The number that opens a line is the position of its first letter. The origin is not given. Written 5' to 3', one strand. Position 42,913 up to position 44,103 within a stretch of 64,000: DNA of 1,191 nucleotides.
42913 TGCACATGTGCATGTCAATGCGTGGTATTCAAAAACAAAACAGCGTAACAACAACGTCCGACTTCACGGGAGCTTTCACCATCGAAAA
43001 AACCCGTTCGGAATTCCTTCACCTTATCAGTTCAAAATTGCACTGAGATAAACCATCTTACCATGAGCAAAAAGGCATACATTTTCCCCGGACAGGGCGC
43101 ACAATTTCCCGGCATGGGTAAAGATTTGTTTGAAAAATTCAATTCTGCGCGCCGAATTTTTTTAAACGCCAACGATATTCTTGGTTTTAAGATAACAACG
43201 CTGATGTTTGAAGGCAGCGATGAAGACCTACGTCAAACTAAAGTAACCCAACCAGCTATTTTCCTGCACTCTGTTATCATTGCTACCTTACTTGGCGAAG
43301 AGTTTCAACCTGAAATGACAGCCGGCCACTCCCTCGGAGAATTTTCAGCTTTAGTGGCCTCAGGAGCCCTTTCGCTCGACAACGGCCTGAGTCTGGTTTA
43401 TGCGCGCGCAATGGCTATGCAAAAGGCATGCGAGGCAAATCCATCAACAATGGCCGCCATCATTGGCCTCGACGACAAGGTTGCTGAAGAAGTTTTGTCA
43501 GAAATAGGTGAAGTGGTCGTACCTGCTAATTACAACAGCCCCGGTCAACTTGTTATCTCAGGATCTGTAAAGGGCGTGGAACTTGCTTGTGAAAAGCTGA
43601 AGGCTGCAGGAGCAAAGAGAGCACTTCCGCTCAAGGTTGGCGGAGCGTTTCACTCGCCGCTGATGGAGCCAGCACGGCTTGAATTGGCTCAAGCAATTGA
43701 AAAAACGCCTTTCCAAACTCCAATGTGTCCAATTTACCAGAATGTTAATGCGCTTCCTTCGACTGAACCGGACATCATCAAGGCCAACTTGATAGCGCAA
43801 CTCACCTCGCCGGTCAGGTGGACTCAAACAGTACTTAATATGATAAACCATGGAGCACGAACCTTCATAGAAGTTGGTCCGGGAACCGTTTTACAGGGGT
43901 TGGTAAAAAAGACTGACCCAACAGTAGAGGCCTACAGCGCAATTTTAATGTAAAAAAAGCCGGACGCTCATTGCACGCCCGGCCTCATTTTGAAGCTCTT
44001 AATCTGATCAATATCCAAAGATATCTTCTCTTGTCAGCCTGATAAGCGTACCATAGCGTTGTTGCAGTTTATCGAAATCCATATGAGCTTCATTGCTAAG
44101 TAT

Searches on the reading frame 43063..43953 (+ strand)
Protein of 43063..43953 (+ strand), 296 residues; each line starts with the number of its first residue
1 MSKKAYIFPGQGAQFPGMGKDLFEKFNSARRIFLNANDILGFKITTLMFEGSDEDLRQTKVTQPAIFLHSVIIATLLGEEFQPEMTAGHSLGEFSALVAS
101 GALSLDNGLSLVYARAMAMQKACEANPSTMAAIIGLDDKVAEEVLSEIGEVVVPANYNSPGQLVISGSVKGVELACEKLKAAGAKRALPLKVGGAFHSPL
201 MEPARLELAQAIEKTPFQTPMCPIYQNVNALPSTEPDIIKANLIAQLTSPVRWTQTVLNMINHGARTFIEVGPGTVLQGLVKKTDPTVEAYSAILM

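Call 88: search_protein_families(library=pfam, proteins=[window:43063-43953:+], max_evalue=0.0001)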
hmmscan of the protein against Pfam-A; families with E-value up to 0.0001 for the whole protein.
window:43063-43953:+ (296 aa): 1 family
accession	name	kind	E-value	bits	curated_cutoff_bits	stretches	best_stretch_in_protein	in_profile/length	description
PF00698.26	Acyl_transf_1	-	2.1e-40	139.6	32.7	1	6-284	2-278/319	Acyl transferase domain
